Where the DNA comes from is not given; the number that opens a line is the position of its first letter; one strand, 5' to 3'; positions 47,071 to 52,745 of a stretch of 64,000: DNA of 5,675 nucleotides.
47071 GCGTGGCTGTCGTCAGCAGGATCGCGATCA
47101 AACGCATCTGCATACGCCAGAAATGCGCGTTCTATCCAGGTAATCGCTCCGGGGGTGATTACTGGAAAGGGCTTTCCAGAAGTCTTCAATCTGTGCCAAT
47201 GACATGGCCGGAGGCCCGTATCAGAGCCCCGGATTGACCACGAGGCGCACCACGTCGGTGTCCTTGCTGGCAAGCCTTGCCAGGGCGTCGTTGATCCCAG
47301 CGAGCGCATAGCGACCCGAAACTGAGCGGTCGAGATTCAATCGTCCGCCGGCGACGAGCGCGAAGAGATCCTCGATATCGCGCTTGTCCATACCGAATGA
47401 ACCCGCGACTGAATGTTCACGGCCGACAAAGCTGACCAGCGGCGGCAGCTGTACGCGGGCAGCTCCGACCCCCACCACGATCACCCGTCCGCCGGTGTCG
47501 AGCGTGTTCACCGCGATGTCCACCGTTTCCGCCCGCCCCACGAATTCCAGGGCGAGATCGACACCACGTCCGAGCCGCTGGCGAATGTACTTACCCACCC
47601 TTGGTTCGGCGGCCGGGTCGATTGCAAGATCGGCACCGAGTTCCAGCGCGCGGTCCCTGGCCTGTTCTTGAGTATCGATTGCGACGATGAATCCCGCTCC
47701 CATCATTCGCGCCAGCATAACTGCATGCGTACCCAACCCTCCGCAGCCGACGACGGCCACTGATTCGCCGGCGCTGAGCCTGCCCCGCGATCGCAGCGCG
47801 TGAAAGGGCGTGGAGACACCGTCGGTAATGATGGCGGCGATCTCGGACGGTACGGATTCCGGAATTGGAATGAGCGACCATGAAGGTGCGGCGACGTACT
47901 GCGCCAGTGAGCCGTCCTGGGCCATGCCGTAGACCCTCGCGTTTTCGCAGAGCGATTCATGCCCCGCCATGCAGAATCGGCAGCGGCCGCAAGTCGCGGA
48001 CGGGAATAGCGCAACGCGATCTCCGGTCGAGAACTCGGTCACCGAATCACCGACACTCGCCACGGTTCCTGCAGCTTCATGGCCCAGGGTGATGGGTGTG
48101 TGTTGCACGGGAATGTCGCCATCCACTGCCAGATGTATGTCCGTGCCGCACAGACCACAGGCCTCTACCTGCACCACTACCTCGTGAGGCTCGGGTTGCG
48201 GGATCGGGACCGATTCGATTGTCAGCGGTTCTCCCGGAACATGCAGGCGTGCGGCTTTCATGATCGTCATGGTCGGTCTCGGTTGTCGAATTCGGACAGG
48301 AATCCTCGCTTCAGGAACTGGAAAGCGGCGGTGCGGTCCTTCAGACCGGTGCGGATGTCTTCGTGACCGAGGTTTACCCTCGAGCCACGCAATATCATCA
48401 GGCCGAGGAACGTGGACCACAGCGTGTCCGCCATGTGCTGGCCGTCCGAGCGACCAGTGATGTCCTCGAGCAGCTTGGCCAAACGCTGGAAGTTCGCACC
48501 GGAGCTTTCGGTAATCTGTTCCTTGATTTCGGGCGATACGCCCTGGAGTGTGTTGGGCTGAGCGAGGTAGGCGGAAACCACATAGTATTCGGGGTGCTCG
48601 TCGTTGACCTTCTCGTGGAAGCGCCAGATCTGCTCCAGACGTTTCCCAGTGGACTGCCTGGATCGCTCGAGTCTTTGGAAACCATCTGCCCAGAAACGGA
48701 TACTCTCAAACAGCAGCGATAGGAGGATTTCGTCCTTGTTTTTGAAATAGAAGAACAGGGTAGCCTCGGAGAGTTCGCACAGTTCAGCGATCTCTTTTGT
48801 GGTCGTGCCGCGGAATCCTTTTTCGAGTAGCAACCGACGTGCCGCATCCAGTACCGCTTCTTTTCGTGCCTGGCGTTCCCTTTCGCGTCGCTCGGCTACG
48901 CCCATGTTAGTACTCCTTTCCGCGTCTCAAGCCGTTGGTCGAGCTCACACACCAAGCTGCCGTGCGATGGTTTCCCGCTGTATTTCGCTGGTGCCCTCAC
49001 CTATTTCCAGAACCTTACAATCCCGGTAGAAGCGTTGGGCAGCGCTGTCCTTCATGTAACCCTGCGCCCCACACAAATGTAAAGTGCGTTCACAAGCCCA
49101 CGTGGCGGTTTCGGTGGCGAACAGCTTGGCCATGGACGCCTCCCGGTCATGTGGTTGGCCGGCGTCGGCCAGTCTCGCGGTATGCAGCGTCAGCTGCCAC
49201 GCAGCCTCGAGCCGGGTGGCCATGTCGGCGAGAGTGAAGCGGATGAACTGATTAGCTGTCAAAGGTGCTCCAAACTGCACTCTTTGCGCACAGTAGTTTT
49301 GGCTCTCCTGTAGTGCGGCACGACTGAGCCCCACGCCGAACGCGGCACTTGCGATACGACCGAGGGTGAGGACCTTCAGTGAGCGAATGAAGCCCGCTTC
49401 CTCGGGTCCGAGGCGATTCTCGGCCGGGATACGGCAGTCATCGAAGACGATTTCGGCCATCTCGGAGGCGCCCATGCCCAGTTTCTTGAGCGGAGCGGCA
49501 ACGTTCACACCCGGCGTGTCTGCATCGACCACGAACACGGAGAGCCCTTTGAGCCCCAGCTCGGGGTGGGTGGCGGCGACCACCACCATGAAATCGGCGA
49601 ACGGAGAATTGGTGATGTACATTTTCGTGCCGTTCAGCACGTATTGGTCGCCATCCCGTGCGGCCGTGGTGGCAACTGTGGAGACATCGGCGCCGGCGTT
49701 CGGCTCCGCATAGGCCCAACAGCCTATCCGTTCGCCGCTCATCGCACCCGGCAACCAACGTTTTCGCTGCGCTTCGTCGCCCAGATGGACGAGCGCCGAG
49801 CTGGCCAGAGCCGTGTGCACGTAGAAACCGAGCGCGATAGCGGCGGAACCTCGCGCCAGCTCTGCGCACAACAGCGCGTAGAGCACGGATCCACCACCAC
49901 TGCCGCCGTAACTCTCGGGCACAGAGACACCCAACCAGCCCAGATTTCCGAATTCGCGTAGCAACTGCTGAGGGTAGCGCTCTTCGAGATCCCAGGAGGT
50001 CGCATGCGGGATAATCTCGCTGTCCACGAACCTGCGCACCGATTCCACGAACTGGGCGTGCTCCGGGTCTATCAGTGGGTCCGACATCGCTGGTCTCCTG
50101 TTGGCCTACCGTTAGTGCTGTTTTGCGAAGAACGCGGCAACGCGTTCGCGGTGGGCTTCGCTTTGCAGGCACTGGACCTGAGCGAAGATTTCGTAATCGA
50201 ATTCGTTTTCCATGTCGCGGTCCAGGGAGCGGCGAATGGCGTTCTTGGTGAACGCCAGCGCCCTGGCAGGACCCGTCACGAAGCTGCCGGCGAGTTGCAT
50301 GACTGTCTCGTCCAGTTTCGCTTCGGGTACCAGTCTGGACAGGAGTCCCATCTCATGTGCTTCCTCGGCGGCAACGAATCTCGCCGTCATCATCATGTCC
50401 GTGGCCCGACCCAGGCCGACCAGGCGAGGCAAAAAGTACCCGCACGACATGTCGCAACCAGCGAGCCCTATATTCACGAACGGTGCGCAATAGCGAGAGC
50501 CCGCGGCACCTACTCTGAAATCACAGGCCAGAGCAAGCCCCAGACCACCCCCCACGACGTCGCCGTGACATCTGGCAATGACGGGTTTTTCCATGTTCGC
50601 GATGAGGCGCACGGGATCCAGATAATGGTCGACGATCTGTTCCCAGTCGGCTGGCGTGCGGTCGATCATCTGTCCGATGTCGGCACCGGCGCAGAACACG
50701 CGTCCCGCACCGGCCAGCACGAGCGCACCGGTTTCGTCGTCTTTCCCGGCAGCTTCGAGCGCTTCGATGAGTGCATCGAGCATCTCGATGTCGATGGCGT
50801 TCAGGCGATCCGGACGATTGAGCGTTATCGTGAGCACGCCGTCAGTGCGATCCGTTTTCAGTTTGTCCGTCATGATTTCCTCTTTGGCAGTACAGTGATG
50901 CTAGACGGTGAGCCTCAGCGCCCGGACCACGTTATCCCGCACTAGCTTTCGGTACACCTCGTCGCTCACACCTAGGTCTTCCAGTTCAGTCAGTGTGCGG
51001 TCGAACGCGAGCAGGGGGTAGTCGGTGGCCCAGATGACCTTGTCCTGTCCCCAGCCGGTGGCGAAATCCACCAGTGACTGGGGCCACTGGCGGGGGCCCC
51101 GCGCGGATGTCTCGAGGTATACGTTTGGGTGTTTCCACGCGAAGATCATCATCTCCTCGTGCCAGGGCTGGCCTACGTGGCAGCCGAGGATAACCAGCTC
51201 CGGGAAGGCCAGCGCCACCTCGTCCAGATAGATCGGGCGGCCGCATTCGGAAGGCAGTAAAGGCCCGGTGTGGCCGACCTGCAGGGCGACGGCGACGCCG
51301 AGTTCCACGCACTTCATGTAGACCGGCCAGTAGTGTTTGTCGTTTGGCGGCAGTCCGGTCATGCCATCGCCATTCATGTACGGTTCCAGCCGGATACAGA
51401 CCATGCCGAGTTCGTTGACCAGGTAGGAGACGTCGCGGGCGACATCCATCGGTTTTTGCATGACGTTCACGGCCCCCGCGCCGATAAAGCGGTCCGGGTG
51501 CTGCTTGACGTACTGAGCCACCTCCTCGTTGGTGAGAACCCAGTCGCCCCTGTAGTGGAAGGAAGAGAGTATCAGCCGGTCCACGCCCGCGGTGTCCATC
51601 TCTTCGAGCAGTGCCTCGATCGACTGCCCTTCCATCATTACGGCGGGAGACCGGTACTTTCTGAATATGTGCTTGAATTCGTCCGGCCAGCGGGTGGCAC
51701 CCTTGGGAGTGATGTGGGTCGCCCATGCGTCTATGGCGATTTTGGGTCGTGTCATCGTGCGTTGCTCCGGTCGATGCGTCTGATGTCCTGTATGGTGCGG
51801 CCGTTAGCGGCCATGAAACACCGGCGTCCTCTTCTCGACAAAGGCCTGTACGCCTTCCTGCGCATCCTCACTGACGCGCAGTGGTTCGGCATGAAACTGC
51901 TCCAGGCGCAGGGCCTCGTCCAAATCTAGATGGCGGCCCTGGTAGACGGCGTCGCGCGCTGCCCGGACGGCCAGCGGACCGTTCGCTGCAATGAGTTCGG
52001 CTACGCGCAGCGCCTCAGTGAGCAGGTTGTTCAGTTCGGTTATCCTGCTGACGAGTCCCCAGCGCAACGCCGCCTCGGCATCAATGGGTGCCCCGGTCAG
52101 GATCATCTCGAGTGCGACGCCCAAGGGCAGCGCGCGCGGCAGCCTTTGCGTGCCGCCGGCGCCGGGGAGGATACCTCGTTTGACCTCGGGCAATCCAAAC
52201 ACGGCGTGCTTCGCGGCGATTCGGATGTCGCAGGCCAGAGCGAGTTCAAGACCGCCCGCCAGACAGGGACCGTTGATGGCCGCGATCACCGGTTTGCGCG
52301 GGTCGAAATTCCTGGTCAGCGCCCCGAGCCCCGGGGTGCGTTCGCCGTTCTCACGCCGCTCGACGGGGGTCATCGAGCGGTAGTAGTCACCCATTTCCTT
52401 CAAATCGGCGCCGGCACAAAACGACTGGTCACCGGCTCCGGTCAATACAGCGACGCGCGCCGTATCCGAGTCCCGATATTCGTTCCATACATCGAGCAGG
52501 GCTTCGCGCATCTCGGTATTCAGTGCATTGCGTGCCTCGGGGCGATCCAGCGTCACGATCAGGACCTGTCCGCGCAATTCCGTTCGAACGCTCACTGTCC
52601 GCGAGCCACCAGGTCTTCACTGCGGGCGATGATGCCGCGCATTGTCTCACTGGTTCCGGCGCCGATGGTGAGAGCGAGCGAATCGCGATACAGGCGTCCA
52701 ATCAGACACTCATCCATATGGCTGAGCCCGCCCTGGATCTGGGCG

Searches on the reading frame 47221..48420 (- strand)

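Call 66: search_protein_families(library=pfam, proteins=[window:47221-48420:-], max_evalue=0.00001)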
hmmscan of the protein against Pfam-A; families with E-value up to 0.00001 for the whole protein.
window:47221-48420:- (399 aa): 3 families
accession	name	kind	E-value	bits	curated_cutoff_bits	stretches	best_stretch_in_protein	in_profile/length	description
PF08240.17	ADH_N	-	7e-31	107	23.5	1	78-188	2-104/104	Alcohol dehydrogenase GroES-like domain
PF00107.32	ADH_zinc_N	-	4e-25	88.7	31.8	1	228-357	1-128/129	Zinc-binding dehydrogenase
PF13602.12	ADH_zinc_N_2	-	8.5e-09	36.9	27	1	261-387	1-127/134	Zinc-binding dehydrogenase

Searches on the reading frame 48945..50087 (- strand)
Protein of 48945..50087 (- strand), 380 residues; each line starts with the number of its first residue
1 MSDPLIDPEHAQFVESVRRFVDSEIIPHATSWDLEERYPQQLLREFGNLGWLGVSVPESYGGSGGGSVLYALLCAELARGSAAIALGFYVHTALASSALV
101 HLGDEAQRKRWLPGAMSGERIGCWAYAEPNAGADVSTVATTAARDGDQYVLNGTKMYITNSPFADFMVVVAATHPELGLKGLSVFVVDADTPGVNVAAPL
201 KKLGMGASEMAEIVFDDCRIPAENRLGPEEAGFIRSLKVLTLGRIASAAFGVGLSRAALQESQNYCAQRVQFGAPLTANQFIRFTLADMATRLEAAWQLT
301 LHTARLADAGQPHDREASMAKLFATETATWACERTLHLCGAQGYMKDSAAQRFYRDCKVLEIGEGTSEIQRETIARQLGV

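Call 66: search_protein_families(library=pfam, proteins=[window:48945-50087:-], max_evalue=0.00001)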
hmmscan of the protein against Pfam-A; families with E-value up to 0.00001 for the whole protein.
window:48945-50087:- (380 aa): 4 families
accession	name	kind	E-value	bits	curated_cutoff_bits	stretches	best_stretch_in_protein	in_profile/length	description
PF00441.29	Acyl-CoA_dh_1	-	2.5e-44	151.5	22.4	1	231-378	2-149/150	Acyl-CoA dehydrogenase, C-terminal domain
PF02771.21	Acyl-CoA_dh_N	-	8.5e-35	120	22.9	1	8-119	2-113/113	Acyl-CoA dehydrogenase, N-terminal domain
PF02770.24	Acyl-CoA_dh_M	-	4.3e-25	88.2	33.3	1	123-218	1-97/97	Acyl-CoA dehydrogenase, middle domain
PF08028.16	Acyl-CoA_dh_2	-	8.7e-22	78.3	22.7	1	246-362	2-128/134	Acyl-CoA dehydrogenase, C-terminal domain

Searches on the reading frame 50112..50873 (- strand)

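Call 66: search_protein_families(library=pfam, proteins=[window:50112-50873:-], max_evalue=0.00001)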
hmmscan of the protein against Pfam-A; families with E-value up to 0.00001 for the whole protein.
window:50112-50873:- (253 aa): 2 families
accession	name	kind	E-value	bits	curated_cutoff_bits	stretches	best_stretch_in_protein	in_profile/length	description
PF00378.25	ECH_1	-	1e-50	172.9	27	1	10-251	3-243/251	Enoyl-CoA hydratase/isomerase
PF16113.10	ECH_2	-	3.3e-36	125.9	27.2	1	15-201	3-191/335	Enoyl-CoA hydratase/isomerase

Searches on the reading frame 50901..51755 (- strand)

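Call 66: search_protein_families(library=pfam, proteins=[window:50901-51755:-], max_evalue=0.00001)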
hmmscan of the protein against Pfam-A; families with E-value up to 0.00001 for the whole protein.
window:50901-51755:- (284 aa): 1 family
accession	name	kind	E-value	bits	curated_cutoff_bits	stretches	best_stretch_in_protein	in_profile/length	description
PF04909.20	Amidohydro_2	-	7.6e-35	121.5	26.4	1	13-282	5-289/289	Amidohydrolase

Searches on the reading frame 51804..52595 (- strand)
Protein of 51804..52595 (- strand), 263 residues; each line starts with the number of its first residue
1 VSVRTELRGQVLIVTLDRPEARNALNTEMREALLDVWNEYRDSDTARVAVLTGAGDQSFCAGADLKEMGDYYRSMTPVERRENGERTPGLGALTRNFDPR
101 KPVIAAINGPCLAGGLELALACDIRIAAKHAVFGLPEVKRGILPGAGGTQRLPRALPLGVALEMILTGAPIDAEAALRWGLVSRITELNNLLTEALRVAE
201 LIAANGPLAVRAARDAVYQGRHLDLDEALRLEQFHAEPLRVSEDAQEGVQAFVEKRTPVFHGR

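Call 66: search_protein_families(library=pfam, proteins=[window:51804-52595:-], max_evalue=0.00001)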
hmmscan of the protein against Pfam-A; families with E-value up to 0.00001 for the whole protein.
window:51804-52595:- (263 aa): 2 families
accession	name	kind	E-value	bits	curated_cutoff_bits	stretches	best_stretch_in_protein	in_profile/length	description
PF00378.25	ECH_1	-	6.2e-64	216.2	27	1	9-262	4-250/251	Enoyl-CoA hydratase/isomerase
PF16113.10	ECH_2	-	4.9e-35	122.1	27.2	1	13-189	3-175/335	Enoyl-CoA hydratase/isomerase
